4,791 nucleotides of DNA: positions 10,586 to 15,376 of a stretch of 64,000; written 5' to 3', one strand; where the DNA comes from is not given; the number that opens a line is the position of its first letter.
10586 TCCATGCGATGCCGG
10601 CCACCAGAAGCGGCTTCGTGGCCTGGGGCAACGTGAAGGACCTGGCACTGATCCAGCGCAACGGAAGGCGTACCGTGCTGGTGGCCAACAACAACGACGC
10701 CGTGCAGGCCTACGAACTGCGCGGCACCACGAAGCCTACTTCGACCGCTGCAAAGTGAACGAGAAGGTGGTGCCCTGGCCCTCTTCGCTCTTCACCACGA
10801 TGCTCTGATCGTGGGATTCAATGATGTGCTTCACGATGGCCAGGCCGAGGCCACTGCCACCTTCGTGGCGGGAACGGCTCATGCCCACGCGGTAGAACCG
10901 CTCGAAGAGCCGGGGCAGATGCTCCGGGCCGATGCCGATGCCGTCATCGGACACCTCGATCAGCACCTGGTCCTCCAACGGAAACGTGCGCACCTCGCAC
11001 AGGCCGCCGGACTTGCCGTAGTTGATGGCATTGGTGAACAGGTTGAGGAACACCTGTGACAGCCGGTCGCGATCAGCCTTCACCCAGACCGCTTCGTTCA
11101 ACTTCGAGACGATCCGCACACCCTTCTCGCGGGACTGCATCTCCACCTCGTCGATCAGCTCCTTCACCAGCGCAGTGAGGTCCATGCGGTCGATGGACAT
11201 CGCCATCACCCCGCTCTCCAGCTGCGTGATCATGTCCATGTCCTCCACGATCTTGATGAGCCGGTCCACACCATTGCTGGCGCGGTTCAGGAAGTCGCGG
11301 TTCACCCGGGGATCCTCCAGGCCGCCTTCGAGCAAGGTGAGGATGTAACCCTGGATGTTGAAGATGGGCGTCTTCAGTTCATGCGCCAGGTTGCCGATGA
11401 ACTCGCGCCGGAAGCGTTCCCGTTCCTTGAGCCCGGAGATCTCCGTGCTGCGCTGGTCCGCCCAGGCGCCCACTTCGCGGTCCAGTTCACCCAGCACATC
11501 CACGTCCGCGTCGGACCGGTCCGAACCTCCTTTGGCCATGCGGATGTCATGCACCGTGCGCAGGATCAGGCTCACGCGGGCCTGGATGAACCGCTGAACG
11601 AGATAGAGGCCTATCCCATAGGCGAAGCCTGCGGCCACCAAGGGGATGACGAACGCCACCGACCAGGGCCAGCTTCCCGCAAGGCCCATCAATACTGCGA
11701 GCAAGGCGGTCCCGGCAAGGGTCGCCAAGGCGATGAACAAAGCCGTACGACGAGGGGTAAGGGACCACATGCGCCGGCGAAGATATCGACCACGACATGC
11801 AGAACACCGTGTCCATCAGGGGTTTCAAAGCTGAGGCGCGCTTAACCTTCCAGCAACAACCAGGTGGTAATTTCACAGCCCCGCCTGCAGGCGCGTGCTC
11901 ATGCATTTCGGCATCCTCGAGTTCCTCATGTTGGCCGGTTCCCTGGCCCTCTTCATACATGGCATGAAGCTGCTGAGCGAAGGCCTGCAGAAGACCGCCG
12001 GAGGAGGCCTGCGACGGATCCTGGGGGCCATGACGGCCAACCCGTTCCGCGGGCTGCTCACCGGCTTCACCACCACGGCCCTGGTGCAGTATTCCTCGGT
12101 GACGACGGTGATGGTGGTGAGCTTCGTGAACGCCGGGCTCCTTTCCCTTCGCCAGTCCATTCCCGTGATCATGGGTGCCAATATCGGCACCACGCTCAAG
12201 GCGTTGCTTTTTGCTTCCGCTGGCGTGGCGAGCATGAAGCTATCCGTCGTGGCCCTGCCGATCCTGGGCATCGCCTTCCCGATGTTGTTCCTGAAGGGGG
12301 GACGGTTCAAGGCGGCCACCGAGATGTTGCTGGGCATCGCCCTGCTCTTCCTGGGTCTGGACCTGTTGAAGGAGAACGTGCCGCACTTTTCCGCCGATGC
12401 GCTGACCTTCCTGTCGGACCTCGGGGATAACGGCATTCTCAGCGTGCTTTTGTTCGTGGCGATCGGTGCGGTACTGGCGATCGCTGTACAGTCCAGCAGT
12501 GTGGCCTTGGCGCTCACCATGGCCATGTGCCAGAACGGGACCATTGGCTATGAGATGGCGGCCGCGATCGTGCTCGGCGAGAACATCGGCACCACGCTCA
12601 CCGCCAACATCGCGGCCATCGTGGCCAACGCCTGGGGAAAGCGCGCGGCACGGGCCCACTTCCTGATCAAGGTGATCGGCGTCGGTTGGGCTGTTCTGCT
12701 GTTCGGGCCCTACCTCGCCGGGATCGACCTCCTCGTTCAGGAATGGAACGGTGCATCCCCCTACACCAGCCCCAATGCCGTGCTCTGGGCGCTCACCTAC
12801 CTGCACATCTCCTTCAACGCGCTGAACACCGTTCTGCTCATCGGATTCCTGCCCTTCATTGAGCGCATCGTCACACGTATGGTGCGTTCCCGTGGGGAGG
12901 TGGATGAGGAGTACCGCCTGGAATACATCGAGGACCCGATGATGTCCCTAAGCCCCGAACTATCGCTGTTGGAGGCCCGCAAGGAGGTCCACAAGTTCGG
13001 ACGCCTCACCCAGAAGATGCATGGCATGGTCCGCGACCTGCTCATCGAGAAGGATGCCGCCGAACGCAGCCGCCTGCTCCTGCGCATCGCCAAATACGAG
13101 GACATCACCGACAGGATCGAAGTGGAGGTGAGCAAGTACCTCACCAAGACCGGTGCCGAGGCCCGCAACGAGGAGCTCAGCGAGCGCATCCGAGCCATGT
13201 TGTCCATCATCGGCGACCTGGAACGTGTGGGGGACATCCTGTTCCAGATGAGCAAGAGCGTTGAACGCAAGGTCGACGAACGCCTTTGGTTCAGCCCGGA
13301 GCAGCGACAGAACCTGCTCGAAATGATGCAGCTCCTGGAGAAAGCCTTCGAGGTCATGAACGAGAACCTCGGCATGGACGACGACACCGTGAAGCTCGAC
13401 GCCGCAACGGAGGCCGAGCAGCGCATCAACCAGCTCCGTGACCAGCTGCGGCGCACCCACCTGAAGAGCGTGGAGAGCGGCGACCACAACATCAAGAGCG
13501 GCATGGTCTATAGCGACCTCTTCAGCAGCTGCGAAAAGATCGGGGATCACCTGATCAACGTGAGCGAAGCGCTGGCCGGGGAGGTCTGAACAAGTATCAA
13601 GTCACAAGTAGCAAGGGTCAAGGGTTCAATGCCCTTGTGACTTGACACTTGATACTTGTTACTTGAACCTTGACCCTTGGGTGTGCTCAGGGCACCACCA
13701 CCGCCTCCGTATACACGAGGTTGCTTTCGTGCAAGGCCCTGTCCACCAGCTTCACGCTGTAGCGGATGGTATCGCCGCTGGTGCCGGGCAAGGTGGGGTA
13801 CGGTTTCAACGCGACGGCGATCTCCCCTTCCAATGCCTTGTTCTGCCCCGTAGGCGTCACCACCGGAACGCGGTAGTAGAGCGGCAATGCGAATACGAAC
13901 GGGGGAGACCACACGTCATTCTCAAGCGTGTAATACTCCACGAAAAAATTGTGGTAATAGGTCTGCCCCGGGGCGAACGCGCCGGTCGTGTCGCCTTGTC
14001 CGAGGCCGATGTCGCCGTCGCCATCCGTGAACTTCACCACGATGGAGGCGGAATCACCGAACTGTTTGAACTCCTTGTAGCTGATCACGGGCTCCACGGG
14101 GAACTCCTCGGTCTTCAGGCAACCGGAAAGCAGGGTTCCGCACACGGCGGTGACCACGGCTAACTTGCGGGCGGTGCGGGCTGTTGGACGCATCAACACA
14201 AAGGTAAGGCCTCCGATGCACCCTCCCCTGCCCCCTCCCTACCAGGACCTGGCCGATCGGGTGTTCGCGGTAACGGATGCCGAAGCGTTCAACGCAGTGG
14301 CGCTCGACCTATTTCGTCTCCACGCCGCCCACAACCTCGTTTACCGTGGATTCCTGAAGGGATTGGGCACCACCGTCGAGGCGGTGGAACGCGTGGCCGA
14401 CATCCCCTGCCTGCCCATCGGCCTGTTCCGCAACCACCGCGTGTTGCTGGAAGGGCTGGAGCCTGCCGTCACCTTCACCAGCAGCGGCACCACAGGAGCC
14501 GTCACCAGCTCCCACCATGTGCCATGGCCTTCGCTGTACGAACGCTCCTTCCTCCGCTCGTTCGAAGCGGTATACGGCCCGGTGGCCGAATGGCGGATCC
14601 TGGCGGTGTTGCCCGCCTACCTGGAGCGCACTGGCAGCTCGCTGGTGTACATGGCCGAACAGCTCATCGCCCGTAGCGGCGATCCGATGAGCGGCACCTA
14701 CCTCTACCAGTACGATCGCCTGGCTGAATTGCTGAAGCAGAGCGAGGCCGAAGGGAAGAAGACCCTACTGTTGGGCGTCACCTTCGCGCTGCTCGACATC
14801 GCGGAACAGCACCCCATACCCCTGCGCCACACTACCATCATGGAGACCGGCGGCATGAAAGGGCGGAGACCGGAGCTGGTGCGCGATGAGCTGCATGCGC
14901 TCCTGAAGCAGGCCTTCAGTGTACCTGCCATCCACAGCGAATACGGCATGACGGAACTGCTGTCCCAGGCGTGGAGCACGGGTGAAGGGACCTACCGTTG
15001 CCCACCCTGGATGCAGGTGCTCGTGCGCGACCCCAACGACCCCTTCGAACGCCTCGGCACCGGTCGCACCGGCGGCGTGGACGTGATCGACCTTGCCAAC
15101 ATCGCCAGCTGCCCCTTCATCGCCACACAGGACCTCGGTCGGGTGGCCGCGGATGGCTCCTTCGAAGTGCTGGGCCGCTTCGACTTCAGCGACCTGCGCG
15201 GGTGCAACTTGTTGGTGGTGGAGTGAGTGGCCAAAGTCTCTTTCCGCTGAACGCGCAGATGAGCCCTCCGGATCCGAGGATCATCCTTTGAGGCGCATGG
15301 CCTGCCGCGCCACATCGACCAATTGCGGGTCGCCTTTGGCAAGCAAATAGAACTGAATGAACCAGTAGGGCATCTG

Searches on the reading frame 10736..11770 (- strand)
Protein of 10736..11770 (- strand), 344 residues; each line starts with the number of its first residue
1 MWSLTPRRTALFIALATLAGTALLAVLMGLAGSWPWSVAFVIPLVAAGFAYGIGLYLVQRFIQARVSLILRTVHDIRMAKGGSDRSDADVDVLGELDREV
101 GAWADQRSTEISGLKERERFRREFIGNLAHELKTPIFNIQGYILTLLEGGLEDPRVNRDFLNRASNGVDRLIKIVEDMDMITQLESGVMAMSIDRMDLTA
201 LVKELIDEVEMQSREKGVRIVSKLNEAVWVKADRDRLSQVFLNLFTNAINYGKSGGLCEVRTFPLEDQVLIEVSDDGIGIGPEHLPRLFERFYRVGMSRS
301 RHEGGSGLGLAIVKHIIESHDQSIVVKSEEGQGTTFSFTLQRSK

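Call 8: search_protein_families(library=pfam, proteins=[window:10736-11770:-])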
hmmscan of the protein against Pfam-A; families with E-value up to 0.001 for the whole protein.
window:10736-11770:- (344 aa): 3 families
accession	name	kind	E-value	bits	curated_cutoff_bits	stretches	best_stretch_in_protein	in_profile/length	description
PF02518.31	HATPase_c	-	6.5e-31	107.5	26.4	1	233-342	2-109/111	Histidine kinase-, DNA gyrase B-, and HSP90-like ATPase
PF00512.31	HisKA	-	3.4e-12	46.7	26.9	1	121-187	2-66/66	His Kinase A (phospho-acceptor) domain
PF13581.12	HATPase_c_2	-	1.2e-06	28.9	27.4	1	244-336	39-123/127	Histidine kinase-like ATPase domain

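Call 13: find_encoding_contigs(protein=window:10736-11770:-, flank=10000, max_places=8)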
Protein window:10736-11770:- (344 aa): 23 contigs read that carry it; 8 places shown.
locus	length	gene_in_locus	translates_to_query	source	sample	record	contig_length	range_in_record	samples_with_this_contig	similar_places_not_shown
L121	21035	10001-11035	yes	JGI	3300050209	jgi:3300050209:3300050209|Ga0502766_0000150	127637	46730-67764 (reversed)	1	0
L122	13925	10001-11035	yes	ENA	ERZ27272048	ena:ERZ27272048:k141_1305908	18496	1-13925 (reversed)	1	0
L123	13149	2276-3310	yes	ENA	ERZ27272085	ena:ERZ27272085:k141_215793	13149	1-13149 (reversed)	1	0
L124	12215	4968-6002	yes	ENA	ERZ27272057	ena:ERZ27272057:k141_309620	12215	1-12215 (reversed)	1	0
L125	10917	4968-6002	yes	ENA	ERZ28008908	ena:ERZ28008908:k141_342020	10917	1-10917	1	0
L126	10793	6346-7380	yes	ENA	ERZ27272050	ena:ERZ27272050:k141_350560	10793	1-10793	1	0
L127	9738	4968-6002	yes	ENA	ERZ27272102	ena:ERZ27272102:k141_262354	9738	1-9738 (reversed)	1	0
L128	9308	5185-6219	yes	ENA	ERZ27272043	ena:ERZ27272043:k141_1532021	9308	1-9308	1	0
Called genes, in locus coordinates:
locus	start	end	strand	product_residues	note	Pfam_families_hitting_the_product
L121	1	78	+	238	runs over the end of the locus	PF00535:Glycos_transf_2, PF13641:Glyco_tranf_2_3 (weak)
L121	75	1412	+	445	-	PF01979:Amidohydro_1, PF07969:Amidohydro_3 (weak)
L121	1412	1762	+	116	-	PF14129:DUF4296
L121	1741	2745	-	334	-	PF01073:3Beta_HSD, PF01370:Epimerase, PF02719:Polysacc_synt_2, PF04321:RmlD_sub_bind, PF05368:NmrA (faint), PF07993:NAD_binding_4, PF13460:NAD_binding_10, PF16363:GDP_Man_Dehyd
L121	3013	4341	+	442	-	PF00579:tRNA-synt_1b, PF22421:SYY_C-terminal, PF01479:S4 (weak)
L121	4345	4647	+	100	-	PF05656:DUF805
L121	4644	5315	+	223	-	-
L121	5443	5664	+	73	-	-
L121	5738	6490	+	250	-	PF06414:Zeta_toxin (weak)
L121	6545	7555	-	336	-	PF04443:LuxE (faint)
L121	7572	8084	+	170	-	-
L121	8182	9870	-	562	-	PF02690:Na_Pi_cotrans, PF01895:PhoU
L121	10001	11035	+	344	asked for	PF13581:HATPase_c_2 (faint), PF00512:HisKA, PF02518:HATPase_c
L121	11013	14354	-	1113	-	PF13517:FG-GAP_3, PF07593:UnbV_ASPIC, PF13517:FG-GAP_3, PF01839:FG-GAP (weak)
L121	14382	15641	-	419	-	PF01223:Endonuclease_NS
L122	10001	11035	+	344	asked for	PF13581:HATPase_c_2 (faint), PF00512:HisKA, PF02518:HATPase_c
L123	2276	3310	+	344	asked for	PF13581:HATPase_c_2 (faint), PF00512:HisKA, PF02518:HATPase_c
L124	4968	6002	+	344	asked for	PF13581:HATPase_c_2 (faint), PF00512:HisKA, PF02518:HATPase_c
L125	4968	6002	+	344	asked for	PF13581:HATPase_c_2 (faint), PF00512:HisKA, PF02518:HATPase_c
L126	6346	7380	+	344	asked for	PF13581:HATPase_c_2 (faint), PF00512:HisKA, PF02518:HATPase_c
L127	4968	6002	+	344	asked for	PF13581:HATPase_c_2 (faint), PF00512:HisKA, PF02518:HATPase_c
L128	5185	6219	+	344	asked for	PF13581:HATPase_c_2 (faint), PF00512:HisKA, PF02518:HATPase_c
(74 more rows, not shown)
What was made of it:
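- Checked: The flanking genes are convergent and real (Pfam, call 8; independent gene calls on 8 metagenome contigs, call 13).
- Tried and rejected: Coding repeat: a 7-nt period cannot keep a reading frame, and the arrays lie outside the called genes (call 13).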

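Call 66: list_cluster_members(proteins=[window:10736-11770:-, window:11901-13589:+, window:13687-14199:-, window:17161-18438:-])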
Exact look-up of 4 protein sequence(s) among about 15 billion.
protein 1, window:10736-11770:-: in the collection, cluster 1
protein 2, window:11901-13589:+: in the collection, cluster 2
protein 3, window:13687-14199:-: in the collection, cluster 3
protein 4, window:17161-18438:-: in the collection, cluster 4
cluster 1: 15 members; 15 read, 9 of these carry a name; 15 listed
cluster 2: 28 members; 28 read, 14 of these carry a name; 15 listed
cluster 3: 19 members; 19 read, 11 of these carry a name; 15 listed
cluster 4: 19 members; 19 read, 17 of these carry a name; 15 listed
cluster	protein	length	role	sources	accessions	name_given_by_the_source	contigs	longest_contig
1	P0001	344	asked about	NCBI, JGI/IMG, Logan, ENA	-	-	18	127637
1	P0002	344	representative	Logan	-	-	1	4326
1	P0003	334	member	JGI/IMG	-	two-component system phosphate regulon sensor histidine kinase PhoR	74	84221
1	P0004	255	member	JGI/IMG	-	two-component system phosphate regulon sensor histidine kinase PhoR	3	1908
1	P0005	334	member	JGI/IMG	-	two-component system phosphate regulon sensor histidine kinase PhoR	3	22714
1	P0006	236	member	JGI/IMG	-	two-component system phosphate regulon sensor histidine kinase PhoR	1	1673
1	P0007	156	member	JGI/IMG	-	two-component system phosphate regulon sensor histidine kinase PhoR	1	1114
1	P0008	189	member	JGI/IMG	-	two-component system phosphate regulon sensor histidine kinase PhoR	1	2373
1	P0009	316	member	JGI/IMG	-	two-component system phosphate regulon sensor histidine kinase PhoR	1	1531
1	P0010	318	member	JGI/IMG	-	two-component system phosphate regulon sensor histidine kinase PhoR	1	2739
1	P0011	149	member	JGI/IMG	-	two-component system phosphate regulon sensor histidine kinase PhoR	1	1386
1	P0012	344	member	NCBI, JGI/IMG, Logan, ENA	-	-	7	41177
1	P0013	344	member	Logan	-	-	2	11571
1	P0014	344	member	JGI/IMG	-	-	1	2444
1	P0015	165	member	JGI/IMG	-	-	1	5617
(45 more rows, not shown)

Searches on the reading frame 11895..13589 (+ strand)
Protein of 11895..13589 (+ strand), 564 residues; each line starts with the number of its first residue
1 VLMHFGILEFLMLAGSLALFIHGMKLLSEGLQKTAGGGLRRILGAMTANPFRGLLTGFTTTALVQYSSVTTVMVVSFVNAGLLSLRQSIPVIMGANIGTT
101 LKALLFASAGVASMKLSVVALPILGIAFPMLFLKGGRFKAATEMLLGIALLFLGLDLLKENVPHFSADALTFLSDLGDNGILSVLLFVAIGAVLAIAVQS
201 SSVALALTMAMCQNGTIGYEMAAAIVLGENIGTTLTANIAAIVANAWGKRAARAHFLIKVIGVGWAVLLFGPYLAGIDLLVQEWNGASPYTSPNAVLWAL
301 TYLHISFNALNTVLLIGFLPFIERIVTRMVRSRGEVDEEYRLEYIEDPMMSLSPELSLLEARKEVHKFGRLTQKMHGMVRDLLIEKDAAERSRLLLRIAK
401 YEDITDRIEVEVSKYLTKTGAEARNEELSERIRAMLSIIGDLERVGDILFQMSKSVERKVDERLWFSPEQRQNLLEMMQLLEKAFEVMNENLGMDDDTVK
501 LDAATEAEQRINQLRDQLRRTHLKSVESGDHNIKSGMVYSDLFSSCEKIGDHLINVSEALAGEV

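Call 8: search_protein_families(library=pfam, proteins=[window:11895-13589:+])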
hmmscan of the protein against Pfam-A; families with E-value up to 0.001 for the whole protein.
window:11895-13589:+ (564 aa): 2 families
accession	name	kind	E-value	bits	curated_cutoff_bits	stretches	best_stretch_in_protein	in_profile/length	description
PF02690.20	Na_Pi_cotrans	-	4.1e-51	173.1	29.1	2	19-159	1-136/137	Na+/Pi-cotransporter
PF01895.24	PhoU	-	1.4e-14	54.7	23.5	2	366-455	2-88/89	PhoU domain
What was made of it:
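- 11901..13589 (+): Na/Pi cotransporter with PhoU domains (562 aa). Its TGA stop (13587-13589) lies 1 nt before the first heptad. Pfam Na_Pi_cotrans 4e-51 and PhoU 1e-14 (call 8).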

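Call 10: find_encoding_contigs(protein=window:11895-13589:+, flank=3000, max_places=6)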
Protein window:11895-13589:+ (564 aa): no gene with exactly this product is on record in the collection.
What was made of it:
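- Tried and rejected: The first exact-protein look-up failed because the ORF start was over-extended (call 10).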

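Call 44: find_related_loci(query=window:11901-13586:+, collection=metagenome_contigs, flank=2500)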
Query window:11901-13586:+ (562 aa) in metagenome_contigs; peptide patterns used: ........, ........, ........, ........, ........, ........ (x = any residue, [..] = any of these).
96 stretches matched a pattern; 50 encode a relative of the query (tblastn E <= 1e-3); 50 distinct loci.
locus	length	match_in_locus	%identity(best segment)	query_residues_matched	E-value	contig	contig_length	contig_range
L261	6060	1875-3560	92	1-562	0e+0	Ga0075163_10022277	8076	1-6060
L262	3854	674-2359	90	1-562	0e+0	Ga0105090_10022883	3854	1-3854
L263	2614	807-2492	84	1-562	0e+0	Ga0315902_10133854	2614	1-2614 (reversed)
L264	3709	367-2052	68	1-562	0e+0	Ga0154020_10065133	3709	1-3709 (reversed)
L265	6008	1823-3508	67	1-562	0e+0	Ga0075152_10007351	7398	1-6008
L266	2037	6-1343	85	117-562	0e+0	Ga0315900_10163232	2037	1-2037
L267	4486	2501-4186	68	1-562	0e+0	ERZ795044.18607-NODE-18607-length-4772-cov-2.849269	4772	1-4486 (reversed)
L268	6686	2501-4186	68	1-562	0e+0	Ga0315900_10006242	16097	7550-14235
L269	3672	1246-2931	65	1-562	0e+0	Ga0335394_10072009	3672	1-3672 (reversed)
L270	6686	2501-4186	65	1-562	0e+0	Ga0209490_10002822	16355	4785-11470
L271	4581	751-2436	59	1-562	0e+0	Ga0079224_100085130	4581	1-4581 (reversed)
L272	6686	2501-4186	49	1-560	0e+0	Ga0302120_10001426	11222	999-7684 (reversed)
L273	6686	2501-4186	49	1-560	1e-180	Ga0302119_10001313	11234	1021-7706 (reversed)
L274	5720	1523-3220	49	1-561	7e-178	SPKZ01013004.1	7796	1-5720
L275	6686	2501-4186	49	1-560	3e-176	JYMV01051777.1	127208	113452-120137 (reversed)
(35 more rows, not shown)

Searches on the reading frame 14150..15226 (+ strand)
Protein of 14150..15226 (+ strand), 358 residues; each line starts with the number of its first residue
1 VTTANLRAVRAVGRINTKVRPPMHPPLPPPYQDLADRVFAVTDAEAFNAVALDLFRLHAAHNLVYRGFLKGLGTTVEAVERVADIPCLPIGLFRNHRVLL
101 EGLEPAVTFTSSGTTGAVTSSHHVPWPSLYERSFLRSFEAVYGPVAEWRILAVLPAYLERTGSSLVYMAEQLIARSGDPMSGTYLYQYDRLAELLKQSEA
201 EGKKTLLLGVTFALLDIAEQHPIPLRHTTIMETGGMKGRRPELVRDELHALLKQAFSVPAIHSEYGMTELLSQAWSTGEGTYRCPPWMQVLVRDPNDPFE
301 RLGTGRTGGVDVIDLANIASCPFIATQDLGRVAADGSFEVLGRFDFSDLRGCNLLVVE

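Call 8: search_protein_families(library=pfam, proteins=[window:14150-15226:+])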
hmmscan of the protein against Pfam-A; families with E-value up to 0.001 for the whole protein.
window:14150-15226:+ (358 aa): 1 family
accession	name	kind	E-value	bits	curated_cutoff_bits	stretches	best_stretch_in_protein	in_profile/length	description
PF04443.18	LuxE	-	4.1e-08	32.9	24.9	1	46-117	37-112/391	Acyl-protein synthetase, LuxE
